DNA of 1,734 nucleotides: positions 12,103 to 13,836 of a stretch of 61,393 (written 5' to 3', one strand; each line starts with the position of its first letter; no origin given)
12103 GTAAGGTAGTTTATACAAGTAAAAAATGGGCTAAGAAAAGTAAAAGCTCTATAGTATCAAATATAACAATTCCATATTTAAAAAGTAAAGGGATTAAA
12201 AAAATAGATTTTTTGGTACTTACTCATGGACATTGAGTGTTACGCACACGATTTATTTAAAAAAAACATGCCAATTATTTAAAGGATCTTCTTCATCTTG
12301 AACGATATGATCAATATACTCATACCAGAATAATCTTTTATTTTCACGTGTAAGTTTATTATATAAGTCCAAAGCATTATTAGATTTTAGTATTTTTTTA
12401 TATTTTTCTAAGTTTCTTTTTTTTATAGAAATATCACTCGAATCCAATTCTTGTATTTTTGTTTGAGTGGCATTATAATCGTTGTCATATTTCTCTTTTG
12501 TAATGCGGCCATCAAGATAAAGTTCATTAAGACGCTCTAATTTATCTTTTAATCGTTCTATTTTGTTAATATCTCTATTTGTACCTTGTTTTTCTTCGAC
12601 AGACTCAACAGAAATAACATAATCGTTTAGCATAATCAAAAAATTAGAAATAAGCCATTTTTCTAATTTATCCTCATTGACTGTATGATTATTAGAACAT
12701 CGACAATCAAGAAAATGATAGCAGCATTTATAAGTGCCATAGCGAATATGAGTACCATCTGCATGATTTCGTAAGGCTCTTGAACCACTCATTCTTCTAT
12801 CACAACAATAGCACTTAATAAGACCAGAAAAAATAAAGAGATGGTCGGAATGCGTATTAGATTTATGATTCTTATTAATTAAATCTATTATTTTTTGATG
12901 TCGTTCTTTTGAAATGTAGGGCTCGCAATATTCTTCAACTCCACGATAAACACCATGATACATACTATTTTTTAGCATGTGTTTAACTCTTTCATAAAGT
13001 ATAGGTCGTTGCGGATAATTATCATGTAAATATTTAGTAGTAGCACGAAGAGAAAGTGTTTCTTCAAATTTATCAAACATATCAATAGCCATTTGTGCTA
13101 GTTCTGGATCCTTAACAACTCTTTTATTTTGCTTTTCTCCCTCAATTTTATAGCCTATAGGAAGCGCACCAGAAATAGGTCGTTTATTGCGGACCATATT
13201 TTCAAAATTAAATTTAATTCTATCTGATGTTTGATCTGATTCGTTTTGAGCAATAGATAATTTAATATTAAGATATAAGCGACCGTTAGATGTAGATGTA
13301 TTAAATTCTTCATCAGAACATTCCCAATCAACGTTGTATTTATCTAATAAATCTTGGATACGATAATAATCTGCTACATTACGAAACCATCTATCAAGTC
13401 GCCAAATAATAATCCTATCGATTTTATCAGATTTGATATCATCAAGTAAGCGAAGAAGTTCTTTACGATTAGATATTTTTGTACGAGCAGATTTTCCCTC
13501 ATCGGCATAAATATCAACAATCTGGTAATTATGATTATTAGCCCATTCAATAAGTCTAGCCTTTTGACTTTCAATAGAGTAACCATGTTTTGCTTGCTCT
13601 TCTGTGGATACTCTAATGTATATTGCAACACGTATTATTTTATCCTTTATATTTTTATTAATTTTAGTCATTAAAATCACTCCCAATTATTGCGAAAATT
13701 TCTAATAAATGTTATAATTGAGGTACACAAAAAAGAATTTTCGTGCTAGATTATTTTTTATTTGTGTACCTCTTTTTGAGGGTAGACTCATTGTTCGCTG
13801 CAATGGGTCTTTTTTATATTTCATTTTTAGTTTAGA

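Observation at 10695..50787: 38-kb prophage splits comEC at its metallo-beta-lactamase motif; precise excision rebuilds an in-frame gene (candidate phage regulatory switch on DNA uptake)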

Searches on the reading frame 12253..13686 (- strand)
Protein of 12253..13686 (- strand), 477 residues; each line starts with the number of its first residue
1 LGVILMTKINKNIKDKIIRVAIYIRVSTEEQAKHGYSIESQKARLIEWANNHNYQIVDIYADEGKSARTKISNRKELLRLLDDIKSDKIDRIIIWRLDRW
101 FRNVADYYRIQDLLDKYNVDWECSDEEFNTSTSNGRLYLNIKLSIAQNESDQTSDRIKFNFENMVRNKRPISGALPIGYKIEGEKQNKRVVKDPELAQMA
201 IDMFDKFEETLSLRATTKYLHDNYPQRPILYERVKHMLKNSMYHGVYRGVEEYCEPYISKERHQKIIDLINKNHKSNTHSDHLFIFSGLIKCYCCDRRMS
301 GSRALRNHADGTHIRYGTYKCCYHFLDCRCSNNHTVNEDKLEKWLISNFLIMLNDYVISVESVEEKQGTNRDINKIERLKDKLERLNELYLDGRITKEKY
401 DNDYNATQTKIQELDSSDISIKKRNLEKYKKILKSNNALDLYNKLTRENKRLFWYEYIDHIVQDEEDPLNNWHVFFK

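Call 6: search_protein_families(library=pfam, proteins=[window:12253-13686:-])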
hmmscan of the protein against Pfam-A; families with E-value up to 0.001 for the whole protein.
window:12253-13686:- (477 aa): 3 families
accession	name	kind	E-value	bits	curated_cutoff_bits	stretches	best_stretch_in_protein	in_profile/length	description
PF00239.26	Resolvase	-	6.7e-32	111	23.3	1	20-162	1-137/145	Resolvase, N terminal domain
PF13408.12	Zn_ribbon_recom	-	8.3e-07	29.7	25.3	1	285-346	1-54/58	Recombinase zinc beta ribbon domain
PF07508.19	Recombinase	-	4.7e-06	27.2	21.1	1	195-272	2-101/102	Recombinase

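Call 7: search_protein_families(library=ncbifam, proteins=[window:12253-13686:-])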
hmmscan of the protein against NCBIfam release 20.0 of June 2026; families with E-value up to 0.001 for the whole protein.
window:12253-13686:- (477 aa): 6 families
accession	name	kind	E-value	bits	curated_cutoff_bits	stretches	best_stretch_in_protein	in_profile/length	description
NF041201.1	recomb_XisF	equivalog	3.2e-48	164.8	375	1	23-465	4-464/465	fdxN element excision recombinase XisF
NF047343.1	SCCmet_CcrB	equivalog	1.3e-34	119.8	900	1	17-374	6-384/542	cassette chromosome recombinase CcrB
NF047347.1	SCCmet_CcrC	equivalog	3.7e-25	88.4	900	1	19-248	4-239/558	cassette chromosome recombinase CcrC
NF047344.1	SCCmet_CcrA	equivalog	2.4e-17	63.2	700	1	21-440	5-410/442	cassette chromosome recombinase CcrA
NF033518.0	transpos_IS607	equivalog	1.2e-12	47.7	110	1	11-119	48-147/187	IS607 family transposase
NF049883.1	resolv_YneB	equivalog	2.2e-08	33.8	175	1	20-105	2-83/211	YneB family resolvase-like protein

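Call 11: search_dna_similar(query=window:12253-13686:-, collection=phages, mode=protein, max_rows=30)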
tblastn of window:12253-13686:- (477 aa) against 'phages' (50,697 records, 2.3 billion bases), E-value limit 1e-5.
Records with a match: 271; places in all: 271; records where one place covers at least 80% of the query: 135.
Best place of each record, by identity: <60% 271.
By first word of the organism name: Streptococcus 114; Staphylococcus 34; Mycobacterium 19; Bacillus 18; Bacteriophage 16; Enterococcus 14; Clostridium 9; Listeria 8; Geobacillus 5; Paenibacillus 5; and 18 more.
By host as written in the record: - 30; Enterococcus faecalis 14; Mycobacterium smegmatis mc2 155 14; Streptococcus suis 11; Staphylococcus epidermidis 9; Listeria monocytogenes 6; Staphylococcus aureus 4; Staphylococcus hominis 4; and 150 more.
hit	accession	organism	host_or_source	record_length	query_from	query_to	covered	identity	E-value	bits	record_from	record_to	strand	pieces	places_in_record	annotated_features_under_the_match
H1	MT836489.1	Bacteriophage sp.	human fecal samples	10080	19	471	95%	35.7%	2e-62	225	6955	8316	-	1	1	record has no annotation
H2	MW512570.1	Clostridioides phage CD1801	Clostridioides difficile CD1801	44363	19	461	93%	36.4%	2e-60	219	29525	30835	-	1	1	none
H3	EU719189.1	Clostridioides phage phiCD27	Clostridioides difficile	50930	19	461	93%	36.4%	2e-60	219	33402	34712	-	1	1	putative phage site-specific recombinase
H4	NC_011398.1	Clostridioides phage phiCD27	Clostridioides difficile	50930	19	461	93%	36.4%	2e-60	219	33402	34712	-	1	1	integrase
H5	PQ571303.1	Ruminococcus phage RG-TP1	Mediterraneibacter gnavus (Ruminococcus ...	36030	19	469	95%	35.3%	8e-60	218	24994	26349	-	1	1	hypothetical protein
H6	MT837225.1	Bacteriophage sp.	human fecal samples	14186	19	461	93%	35.0%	8e-55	203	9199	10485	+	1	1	record has no annotation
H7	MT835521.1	Bacteriophage sp.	human fecal samples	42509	20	461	93%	33.7%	2e-55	205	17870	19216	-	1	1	record has no annotation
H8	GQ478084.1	Enterococcus phage phiFL2A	Enterococcus faecalis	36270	19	462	93%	32.5%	4e-40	160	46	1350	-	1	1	gp01: integrase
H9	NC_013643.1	Enterococcus phage phiFL2A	Enterococcus faecalis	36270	19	462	93%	32.5%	4e-40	160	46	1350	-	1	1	gp01: integrase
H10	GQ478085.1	Enterococcus phage phiFL2B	Enterococcus faecalis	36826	19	462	93%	32.5%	4e-40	160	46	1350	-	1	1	gp01: integrase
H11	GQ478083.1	Enterococcus phage phiFL1C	Enterococcus faecalis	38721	19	462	93%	32.5%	4e-40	160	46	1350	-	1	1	gp01: integrase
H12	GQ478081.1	Enterococcus phage phiFL1A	Enterococcus faecalis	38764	19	462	93%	32.5%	4e-40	160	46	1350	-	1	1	gp01: integrase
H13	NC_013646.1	Enterococcus phage phiFL1A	Enterococcus faecalis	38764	19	462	93%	32.5%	4e-40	160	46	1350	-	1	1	gp01: integrase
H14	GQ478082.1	Enterococcus phage phiFL1B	Enterococcus faecalis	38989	19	462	93%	32.5%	4e-40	160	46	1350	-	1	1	gp01: integrase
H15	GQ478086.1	Enterococcus phage phiFL3A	Enterococcus faecalis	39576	19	462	93%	32.5%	4e-40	160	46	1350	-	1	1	gp01: integrase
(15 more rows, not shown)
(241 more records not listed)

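Call 14: find_homologous_proteins(query=window:12253-13686:-)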
Query window:12253-13686:- (477 aa): 1731 proteins with E <= 0.001 among 6730 candidates; the best 120 are listed.
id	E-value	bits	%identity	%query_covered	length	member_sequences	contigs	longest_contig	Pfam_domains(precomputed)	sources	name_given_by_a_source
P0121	0.0e+0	1037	96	99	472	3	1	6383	PF07508.20,PF00239.27,PF13408.13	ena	-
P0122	1.2e-295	999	93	99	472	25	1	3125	PF07508.20,PF00239.27,PF13408.13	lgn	-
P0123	2.0e-293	992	92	99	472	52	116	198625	PF07508.20,PF00239.27,PF13408.13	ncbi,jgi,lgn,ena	jgi:DNA invertase Pin-like site-specific DNA recombinase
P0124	1.8e-264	896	84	97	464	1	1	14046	PF00239.27,PF13408.13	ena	-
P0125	3.2e-236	803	76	97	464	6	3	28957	PF07508.20,PF00239.27,PF13408.13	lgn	-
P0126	6.3e-234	795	76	97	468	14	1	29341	PF07508.20,PF00239.27,PF13408.13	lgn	-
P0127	2.7e-233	793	75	97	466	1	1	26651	PF07508.20,PF00239.27,PF13408.13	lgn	-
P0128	1.5e-232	791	73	97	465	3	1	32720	PF07508.20,PF00239.27,PF13408.13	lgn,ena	-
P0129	3.7e-230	783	72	98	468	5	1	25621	PF00239.27,PF13408.13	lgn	-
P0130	7.2e-230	782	75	98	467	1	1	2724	PF07508.20,PF00239.27,PF13408.13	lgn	-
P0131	7.5e-229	779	74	99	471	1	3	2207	PF00239.27,PF13408.13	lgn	-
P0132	2.2e-227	774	73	99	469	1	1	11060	PF07508.20,PF00239.27,PF13408.13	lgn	-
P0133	1.0e-225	768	73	97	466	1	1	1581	PF07508.20,PF00239.27,PF13408.13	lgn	-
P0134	2.1e-225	767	74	99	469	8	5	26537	PF07508.20,PF00239.27,PF13408.13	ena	-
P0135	6.0e-225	766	74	97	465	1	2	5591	PF00239.27,PF13408.13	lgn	-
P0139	1.4e-222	758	72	97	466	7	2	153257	PF07508.20,PF00239.27,PF13408.13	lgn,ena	-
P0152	1.3e-202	692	67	98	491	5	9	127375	PF07508.20,PF00239.27,PF13408.13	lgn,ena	-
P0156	2.7e-173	595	59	98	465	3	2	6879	PF07508.20,PF00239.27,PF13408.13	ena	-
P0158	6.5e-150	518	52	99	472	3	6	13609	PF07508.20,PF00239.27,PF13408.13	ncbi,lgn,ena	-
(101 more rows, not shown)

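Call 16: find_encoding_contigs(protein=P0123, flank=4000, max_places=10)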
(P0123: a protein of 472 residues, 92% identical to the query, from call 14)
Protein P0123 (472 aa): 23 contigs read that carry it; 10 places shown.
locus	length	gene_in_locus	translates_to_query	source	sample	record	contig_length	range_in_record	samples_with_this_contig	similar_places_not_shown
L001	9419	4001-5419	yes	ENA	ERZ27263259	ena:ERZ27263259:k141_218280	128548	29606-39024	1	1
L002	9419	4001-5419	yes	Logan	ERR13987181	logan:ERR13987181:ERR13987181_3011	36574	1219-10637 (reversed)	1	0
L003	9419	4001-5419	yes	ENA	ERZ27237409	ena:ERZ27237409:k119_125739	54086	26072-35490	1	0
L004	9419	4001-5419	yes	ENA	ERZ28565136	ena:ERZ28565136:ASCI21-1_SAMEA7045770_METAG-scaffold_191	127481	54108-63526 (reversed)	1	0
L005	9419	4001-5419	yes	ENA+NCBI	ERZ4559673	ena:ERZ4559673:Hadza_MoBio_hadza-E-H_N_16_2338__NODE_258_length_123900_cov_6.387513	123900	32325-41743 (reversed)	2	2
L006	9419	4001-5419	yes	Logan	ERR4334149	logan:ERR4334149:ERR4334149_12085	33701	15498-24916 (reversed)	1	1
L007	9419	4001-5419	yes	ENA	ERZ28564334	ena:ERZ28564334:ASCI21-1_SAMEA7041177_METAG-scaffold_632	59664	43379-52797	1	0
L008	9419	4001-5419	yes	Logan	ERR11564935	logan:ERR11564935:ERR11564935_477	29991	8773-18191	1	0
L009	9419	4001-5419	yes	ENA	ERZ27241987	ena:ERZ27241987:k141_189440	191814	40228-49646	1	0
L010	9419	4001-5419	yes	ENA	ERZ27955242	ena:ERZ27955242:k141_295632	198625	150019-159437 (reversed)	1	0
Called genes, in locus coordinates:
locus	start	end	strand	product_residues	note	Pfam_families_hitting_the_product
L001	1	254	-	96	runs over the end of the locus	-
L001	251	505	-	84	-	-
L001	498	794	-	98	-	PF04026:SpoVG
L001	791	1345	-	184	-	-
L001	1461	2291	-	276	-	PF14297:Lin1244_N, PF07261:DnaB_2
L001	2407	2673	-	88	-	-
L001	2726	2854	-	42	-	-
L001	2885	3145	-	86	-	PF05339:DUF739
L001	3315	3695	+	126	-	PF12844:HTH_19, PF01381:HTH_3, PF13443:HTH_26 (weak)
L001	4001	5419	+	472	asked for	PF00239:Resolvase, PF07508:Recombinase (weak), PF13408:Zn_ribbon_recom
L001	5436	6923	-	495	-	PF13567:DUF4131 (weak), PF03772:Competence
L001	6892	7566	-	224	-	PF10531:SLBB, PF22461:SLBB_2 (weak), PF12836:HHH_3, PF14520:HHH_5 (faint), PF00633:HHH (weak), PF03934:T2SSK (faint)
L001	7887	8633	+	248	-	PF04203:Sortase (weak)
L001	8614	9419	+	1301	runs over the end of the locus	PF13519:VWA_2, PF06458:MucBP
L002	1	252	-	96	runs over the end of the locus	-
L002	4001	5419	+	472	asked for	PF00239:Resolvase, PF07508:Recombinase (weak), PF13408:Zn_ribbon_recom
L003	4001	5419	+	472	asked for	PF00239:Resolvase, PF07508:Recombinase (weak), PF13408:Zn_ribbon_recom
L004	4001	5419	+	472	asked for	PF00239:Resolvase, PF07508:Recombinase (weak), PF13408:Zn_ribbon_recom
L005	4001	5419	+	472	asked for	PF00239:Resolvase, PF07508:Recombinase (weak), PF13408:Zn_ribbon_recom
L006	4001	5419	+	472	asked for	PF00239:Resolvase, PF07508:Recombinase (weak), PF13408:Zn_ribbon_recom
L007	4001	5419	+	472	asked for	PF00239:Resolvase, PF07508:Recombinase (weak), PF13408:Zn_ribbon_recom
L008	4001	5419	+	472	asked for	PF00239:Resolvase, PF07508:Recombinase (weak), PF13408:Zn_ribbon_recom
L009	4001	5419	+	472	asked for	PF00239:Resolvase, PF07508:Recombinase (weak), PF13408:Zn_ribbon_recom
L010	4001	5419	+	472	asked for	PF00239:Resolvase, PF07508:Recombinase (weak), PF13408:Zn_ribbon_recom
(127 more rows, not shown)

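Call 39: find_related_loci(query=A1, collection=genome_contigs, flank=3000)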
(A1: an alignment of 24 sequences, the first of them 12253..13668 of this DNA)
Query A1 (471 aa) in genome_contigs; peptide patterns used: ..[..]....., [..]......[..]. (x = any residue, [..] = any of these).
600 stretches matched a pattern (row limit reached: there are more); 556 encode a relative of the query (tblastn E <= 1e-3); the best 80 are kept; 80 distinct loci.
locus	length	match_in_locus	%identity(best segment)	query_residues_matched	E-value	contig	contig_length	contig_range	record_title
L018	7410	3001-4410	76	6-471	0e+0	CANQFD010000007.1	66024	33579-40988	MAG: uncultured Bacilli bacterium isolate Lapin-003-2__bin2 genome assembly, contig: Lapin-003-2__NODE_395_length_66024_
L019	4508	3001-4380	64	9-471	0e+0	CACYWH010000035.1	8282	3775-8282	MAG: uncultured Erysipelotrichaceae bacterium isolate RUG12335 genome assembly, contig: RUG12335_asm_35, whole genome sh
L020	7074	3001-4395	48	2-471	8e-139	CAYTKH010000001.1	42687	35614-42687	MAG TPA_asm: uncultured Muribaculaceae bacterium isolate SRP287540_co2_278 genome assembly, contig: NODE_801_length_4268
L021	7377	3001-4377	47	4-471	1e-132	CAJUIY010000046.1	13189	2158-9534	MAG TPA_asm: uncultured Bacilli bacterium isolate MGBC143456 genome assembly, contig: MGBC143456.46, whole genome shotgu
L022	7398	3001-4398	46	3-471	3e-130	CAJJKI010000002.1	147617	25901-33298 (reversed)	MAG TPA_asm: uncultured Clostridiales bacterium isolate ERR1600683-bin.50 genome assembly, contig: NODE_98_length_147617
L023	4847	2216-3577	48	3-456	1e-131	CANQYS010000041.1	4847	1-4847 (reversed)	MAG: uncultured Clostridia bacterium isolate Lapin-015__bin45 genome assembly, contig: Lapin-015__NODE_19690_length_4847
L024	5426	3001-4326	48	10-455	2e-129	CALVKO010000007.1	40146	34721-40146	MAG: uncultured Bacilli bacterium isolate BRZ_EG__bin97 genome assembly, contig: BRZ_EG__NODE_1276_length_40146_cov_24.3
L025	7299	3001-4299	48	9-455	3e-123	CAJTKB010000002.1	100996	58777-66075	MAG TPA_asm: uncultured Bacilli bacterium isolate MGBC103219 genome assembly, contig: MGBC103219.2, whole genome shotgun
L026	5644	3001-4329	38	13-471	7e-95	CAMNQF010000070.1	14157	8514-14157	MAG: uncultured bacterium isolate SRR19792995_bin.17_metawrap_v1.3_MAG genome assembly, contig: ERZ12290371_4271, whole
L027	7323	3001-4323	39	13-470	7e-95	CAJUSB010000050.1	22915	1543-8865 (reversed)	MAG TPA_asm: uncultured Clostridia bacterium isolate MGBC165025 genome assembly, contig: MGBC165025.50, whole genome sho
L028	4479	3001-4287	38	5-448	2e-93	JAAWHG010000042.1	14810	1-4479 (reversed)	MAG: Oscillospiraceae bacterium isolate ABMPRH_152_1 SL341417_scaffold_10428, whole genome shotgun sequence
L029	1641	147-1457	37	13-461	3e-99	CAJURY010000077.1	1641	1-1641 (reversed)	MAG TPA_asm: uncultured Oscillospiraceae bacterium isolate MGBC164609 genome assembly, contig: MGBC164609.77, whole geno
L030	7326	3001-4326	39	13-471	1e-92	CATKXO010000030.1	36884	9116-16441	MAG TPA_asm: uncultured bacterium isolate MGG00923_1680015442 genome assembly, contig: ERR1562580_134, whole genome shot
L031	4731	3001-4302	37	13-461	4e-92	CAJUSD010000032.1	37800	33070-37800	MAG TPA_asm: uncultured Oscillospiraceae bacterium isolate MGBC165041 genome assembly, contig: MGBC165041.32, whole geno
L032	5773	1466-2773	39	11-463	9e-91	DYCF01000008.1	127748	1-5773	MAG TPA_asm: Clostridiales bacterium isolate HRGM_Genome_3456 HRGM_Genome_3456_8, whole genome shotgun sequence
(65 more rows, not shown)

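Call 60: find_encoding_contigs(protein=P0121, flank=2500, max_places=4)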
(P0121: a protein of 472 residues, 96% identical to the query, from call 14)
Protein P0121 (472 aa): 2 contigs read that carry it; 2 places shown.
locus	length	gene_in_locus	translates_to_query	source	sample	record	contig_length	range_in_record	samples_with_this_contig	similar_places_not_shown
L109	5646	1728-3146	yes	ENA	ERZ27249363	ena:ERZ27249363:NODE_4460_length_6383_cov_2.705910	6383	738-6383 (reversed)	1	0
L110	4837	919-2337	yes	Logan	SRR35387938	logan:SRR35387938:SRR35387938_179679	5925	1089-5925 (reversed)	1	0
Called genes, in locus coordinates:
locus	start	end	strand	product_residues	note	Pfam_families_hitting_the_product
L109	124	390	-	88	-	-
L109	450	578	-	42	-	-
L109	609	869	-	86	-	PF05339:DUF739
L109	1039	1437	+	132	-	PF12844:HTH_19, PF13443:HTH_26 (weak), PF01381:HTH_3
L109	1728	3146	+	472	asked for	PF00239:Resolvase, PF07508:Recombinase (faint), PF13408:Zn_ribbon_recom (weak)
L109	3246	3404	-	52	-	-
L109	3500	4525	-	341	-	-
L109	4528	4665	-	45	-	-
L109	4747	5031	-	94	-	-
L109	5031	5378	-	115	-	-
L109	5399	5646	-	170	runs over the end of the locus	PF16778:Phage_tail_APC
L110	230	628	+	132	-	PF12844:HTH_19, PF13443:HTH_26 (weak), PF01381:HTH_3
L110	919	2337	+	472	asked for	PF00239:Resolvase, PF07508:Recombinase (faint), PF13408:Zn_ribbon_recom (weak)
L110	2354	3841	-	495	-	PF13567:DUF4131, PF03772:Competence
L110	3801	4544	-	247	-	PF10531:SLBB, PF22461:SLBB_2 (faint), PF00633:HHH (faint), PF12836:HHH_3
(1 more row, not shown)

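Call 61: find_encoding_contigs(protein=P0156, flank=2500, max_places=4)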
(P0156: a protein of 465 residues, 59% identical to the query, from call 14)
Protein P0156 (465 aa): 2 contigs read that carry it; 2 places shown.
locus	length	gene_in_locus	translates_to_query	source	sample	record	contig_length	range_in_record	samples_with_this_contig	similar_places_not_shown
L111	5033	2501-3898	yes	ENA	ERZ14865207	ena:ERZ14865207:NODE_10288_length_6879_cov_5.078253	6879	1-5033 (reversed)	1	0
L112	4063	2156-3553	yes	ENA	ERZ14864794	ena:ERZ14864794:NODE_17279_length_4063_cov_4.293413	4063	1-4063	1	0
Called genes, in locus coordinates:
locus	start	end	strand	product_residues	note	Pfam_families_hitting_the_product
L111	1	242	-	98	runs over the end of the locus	-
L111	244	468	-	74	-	-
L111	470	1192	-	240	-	PF19808:DUF6291, PF09524:Phg_2220_C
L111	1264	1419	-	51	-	-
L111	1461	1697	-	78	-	PF13443:HTH_26 (weak)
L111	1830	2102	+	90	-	PF12844:HTH_19 (weak), PF01381:HTH_3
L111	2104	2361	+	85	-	-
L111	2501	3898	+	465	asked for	PF00239:Resolvase, PF07508:Recombinase (faint), PF13408:Zn_ribbon_recom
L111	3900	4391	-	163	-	PF00300:His_Phos_1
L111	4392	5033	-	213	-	?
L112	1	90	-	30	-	?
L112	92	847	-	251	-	PF19808:DUF6291, PF09524:Phg_2220_C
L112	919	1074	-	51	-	-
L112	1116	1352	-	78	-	PF13443:HTH_26 (weak)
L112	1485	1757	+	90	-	PF12844:HTH_19 (weak), PF01381:HTH_3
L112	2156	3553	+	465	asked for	PF00239:Resolvase, PF07508:Recombinase (faint), PF13408:Zn_ribbon_recom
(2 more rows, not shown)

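Call 62: find_encoding_contigs(protein=P0158, flank=2500, max_places=5)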
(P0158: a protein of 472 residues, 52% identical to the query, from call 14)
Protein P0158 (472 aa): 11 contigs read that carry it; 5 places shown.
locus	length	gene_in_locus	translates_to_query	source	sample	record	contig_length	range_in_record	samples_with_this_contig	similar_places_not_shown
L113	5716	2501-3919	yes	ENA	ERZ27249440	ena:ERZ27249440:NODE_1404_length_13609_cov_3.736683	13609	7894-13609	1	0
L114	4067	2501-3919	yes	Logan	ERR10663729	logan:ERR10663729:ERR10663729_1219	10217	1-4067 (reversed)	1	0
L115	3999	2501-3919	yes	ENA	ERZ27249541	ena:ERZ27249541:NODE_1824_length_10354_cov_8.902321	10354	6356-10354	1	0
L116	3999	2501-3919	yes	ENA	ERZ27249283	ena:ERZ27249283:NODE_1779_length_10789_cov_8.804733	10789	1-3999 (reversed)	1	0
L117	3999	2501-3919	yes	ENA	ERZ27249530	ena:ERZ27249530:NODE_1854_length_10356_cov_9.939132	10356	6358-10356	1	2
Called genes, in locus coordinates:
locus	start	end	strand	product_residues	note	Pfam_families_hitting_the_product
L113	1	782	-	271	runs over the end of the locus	-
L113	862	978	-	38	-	-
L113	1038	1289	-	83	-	PF05339:DUF739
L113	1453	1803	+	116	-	PF12844:HTH_19, PF01381:HTH_3, PF13443:HTH_26 (weak)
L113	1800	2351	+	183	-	PF14471:DUF4428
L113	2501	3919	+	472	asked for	PF00239:Resolvase, PF07508:Recombinase, PF13408:Zn_ribbon_recom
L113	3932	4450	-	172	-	PF00005:ABC_tran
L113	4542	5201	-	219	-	PF06541:ABC_trans_CmpB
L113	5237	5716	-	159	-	?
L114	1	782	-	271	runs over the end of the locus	-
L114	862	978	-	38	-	-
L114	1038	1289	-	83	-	PF05339:DUF739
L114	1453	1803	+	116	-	PF12844:HTH_19, PF01381:HTH_3, PF13443:HTH_26 (weak)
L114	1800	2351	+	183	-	PF14471:DUF4428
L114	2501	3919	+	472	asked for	PF00239:Resolvase, PF07508:Recombinase, PF13408:Zn_ribbon_recom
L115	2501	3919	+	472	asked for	PF00239:Resolvase, PF07508:Recombinase, PF13408:Zn_ribbon_recom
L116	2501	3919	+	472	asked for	PF00239:Resolvase, PF07508:Recombinase, PF13408:Zn_ribbon_recom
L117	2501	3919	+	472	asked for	PF00239:Resolvase, PF07508:Recombinase, PF13408:Zn_ribbon_recom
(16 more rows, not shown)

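Call 65: search_protein_families(library=pfam, proteins=[L111:3900-4391:-, L109:3500-4525:-], max_evalue=1)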
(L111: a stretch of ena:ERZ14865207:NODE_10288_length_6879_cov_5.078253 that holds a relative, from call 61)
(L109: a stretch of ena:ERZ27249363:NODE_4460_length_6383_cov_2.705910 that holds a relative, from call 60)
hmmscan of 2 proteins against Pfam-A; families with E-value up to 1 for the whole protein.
L111:3900-4391:- (163 aa): 1 family
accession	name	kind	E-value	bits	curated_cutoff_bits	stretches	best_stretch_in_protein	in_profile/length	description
PF00300.27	His_Phos_1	-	4.2e-34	118.4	21.7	1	3-154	1-159/194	Histidine phosphatase superfamily (branch 1)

L109:3500-4525:- (341 aa): 4 families
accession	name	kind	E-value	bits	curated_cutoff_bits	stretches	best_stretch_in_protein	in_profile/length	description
PF10844.13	DUF2577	-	0.084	13.6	22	0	249-295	69-91/96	Protein of unknown function (DUF2577)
PF03144.31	GTP_EFTU_D2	-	0.2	12.5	30.3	0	196-236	10-43/73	Elongation factor Tu domain 2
PF02839.19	CBM_5_12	-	0.53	10.8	26.2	1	196-215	5-29/44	Carbohydrate-binding module family 5/12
PF14602.12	Hexapep_2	-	0.73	10.1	27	0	130-144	14-27/34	Hexapeptide repeat of succinyl-transferase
